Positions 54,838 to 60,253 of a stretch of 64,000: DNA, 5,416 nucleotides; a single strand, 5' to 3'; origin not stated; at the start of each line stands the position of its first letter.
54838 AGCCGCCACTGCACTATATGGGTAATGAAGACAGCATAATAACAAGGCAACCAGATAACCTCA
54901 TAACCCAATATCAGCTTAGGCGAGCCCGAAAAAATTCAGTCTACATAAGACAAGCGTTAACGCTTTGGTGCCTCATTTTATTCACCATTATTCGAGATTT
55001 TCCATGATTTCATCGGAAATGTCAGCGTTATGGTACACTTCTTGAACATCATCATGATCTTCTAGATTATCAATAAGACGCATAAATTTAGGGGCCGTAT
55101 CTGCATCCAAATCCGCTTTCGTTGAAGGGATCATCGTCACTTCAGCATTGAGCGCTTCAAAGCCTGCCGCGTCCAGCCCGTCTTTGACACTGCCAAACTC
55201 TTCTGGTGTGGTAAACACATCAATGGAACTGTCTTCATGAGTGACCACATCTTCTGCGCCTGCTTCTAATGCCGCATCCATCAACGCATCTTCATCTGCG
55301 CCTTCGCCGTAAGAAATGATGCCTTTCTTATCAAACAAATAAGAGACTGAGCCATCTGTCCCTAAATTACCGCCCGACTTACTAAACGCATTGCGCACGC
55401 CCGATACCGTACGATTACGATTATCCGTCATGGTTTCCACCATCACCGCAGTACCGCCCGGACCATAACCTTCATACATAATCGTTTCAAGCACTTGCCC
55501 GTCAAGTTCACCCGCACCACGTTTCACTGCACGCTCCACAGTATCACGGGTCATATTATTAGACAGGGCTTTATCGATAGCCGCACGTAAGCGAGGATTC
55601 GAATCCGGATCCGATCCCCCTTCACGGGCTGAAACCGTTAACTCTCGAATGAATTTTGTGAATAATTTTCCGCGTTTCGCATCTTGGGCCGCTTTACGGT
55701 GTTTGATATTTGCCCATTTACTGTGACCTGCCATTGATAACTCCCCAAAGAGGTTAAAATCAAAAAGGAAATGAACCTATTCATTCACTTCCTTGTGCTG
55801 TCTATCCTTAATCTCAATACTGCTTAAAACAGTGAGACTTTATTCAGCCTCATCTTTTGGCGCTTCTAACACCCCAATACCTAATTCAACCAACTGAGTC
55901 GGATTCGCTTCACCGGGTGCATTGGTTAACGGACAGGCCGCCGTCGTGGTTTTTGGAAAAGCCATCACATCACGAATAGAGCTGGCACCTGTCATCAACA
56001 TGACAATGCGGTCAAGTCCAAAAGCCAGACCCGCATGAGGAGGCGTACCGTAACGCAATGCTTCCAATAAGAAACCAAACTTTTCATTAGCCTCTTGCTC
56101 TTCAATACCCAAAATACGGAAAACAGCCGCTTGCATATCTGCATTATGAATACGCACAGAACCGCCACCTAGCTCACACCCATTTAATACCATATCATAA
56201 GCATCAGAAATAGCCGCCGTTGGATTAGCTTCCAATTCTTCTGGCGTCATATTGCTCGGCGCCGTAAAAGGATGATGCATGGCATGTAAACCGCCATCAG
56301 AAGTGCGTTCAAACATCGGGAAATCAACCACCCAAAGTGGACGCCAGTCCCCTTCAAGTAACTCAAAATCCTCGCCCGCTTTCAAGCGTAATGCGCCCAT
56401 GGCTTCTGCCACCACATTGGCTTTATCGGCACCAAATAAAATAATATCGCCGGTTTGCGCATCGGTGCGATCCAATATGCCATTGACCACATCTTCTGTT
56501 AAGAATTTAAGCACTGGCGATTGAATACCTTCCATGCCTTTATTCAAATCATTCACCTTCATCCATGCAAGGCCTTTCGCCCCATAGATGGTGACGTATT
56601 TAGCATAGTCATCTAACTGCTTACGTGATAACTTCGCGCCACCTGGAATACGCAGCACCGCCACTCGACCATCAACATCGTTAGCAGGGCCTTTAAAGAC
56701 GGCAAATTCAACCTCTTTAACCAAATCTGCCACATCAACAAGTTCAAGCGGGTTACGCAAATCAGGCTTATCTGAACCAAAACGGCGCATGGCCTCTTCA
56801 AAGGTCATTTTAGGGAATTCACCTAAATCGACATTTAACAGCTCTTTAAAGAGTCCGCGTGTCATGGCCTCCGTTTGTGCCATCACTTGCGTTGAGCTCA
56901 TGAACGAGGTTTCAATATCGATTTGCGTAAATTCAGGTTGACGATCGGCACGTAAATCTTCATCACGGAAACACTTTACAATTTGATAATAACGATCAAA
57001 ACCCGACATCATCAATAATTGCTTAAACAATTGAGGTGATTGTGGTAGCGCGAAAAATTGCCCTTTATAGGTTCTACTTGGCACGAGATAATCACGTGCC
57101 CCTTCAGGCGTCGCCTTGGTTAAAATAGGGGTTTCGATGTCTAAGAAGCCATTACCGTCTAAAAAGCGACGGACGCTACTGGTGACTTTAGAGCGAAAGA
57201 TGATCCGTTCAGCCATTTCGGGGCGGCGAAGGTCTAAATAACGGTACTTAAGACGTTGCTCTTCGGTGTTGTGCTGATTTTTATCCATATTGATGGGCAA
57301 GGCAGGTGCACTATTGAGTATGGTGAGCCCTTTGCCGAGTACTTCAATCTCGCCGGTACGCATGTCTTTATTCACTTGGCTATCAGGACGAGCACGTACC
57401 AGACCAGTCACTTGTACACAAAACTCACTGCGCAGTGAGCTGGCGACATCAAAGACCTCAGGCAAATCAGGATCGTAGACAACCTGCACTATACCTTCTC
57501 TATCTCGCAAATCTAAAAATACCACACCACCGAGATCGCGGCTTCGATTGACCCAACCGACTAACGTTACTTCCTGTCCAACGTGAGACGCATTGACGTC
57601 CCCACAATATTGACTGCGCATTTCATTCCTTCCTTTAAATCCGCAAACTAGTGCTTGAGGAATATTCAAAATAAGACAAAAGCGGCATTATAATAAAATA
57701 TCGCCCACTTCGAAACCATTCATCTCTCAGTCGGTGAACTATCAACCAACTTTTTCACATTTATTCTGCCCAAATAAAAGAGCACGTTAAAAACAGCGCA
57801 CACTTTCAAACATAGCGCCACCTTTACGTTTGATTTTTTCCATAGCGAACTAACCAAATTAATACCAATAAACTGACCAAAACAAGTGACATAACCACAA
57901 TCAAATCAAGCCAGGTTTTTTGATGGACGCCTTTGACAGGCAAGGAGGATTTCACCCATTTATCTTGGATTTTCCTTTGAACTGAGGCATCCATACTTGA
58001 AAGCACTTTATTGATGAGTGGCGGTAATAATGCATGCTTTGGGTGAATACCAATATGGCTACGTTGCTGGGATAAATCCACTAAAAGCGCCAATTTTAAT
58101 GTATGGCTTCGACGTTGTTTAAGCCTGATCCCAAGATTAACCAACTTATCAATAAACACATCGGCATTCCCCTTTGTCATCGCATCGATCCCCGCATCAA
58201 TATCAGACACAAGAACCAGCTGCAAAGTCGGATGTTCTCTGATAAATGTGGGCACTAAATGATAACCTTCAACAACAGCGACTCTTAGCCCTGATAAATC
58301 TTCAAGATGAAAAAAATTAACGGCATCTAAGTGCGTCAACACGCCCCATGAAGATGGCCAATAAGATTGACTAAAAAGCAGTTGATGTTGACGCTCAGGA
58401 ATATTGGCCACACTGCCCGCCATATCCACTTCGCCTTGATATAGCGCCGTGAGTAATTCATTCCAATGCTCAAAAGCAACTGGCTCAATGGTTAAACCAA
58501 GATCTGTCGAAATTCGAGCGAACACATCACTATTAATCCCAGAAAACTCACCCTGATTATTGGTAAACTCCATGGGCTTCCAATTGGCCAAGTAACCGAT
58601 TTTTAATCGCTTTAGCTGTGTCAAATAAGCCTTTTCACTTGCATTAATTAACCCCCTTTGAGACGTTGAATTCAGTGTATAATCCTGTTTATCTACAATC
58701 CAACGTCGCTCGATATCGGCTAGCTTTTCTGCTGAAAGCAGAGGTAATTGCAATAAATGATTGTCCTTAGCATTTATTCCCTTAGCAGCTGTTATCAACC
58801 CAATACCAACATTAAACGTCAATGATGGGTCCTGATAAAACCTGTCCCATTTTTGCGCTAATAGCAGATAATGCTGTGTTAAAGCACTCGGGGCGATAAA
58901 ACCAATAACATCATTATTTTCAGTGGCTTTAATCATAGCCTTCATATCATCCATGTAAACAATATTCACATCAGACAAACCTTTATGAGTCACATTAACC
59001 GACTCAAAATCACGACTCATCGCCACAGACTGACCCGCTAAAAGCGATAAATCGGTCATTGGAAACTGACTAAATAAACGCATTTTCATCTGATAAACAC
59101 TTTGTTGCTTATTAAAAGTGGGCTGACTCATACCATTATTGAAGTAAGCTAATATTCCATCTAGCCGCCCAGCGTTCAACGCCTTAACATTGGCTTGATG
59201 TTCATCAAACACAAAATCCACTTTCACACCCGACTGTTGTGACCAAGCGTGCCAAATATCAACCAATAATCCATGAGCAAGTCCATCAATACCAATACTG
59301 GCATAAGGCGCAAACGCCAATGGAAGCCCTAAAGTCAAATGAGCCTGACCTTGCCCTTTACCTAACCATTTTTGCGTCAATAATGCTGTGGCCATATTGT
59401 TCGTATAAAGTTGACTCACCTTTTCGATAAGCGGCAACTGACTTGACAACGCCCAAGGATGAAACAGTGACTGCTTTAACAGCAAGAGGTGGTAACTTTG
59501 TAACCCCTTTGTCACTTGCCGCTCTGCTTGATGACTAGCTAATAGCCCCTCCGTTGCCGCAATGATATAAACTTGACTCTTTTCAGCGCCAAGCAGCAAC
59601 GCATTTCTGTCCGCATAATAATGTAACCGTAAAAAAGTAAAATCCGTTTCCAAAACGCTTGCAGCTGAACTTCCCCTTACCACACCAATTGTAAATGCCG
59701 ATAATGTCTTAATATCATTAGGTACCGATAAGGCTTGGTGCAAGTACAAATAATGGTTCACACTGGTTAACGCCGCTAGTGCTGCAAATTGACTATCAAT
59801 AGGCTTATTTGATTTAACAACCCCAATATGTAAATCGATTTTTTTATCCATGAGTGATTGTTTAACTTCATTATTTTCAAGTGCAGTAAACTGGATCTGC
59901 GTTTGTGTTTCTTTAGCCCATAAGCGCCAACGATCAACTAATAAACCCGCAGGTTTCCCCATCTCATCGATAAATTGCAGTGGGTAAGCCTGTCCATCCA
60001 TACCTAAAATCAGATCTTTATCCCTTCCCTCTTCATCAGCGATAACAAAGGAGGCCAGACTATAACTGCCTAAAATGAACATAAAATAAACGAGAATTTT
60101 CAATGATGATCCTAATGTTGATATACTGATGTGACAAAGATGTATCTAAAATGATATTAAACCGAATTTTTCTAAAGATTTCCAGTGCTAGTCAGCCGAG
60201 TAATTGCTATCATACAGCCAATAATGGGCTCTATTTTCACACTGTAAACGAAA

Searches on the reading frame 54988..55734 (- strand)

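Call 77: search_protein_families(library=pfam, proteins=[window:54988-55734:-], max_evalue=0.00001)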
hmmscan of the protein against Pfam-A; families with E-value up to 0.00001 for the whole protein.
window:54988-55734:- (248 aa): 2 families
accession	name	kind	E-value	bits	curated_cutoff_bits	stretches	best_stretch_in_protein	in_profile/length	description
PF01709.26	Transcrip_reg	-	8.5e-62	208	27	1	83-237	2-160/160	TACO1/YebC second and third domain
PF20772.2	TACO1_YebC_N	-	2.1e-34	118.3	36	1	5-76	1-73/73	TACO1/YebC protein N-terminal domain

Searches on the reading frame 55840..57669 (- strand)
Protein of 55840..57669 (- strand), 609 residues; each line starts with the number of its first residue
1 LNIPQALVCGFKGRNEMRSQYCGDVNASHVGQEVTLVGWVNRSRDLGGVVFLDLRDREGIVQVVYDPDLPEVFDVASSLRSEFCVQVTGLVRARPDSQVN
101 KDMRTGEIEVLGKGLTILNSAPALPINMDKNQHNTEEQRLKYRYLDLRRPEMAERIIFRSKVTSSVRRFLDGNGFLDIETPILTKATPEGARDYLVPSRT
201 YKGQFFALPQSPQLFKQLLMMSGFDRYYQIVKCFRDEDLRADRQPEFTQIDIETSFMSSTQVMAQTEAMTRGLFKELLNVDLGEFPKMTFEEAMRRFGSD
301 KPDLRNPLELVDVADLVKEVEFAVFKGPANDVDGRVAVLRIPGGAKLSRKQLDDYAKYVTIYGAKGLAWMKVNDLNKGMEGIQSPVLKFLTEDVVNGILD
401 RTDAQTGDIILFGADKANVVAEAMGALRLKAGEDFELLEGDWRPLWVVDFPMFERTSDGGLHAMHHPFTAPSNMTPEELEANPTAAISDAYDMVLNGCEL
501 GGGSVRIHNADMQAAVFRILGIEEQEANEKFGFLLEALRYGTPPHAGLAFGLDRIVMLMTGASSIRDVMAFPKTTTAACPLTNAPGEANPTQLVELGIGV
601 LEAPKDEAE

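Call 77: search_protein_families(library=pfam, proteins=[window:55840-57669:-], max_evalue=0.00001)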
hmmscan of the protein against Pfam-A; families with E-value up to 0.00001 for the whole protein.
window:55840-57669:- (609 aa): 3 families
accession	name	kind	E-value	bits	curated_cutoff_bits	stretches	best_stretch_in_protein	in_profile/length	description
PF00152.25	tRNA-synt_2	-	3.6e-121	404.4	25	1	136-574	2-307/308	tRNA synthetases class II (D, K and N)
PF02938.19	GAD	-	2.5e-28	98.6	23.4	1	325-424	1-95/95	GAD domain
PF01336.31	tRNA_anti-codon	-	5.9e-16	58.6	27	1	34-114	1-71/75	OB-fold nucleic acid binding domain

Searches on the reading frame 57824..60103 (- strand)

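Call 77: search_protein_families(library=pfam, proteins=[window:57824-60103:-], max_evalue=0.00001)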
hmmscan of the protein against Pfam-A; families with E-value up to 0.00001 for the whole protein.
window:57824-60103:- (759 aa): 1 family
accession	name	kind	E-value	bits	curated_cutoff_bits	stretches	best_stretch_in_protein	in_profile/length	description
PF00497.25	SBP_bac_3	-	6.2e-37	126.8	26.4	2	500-718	1-131/132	Bacterial extracellular solute-binding proteins, family 3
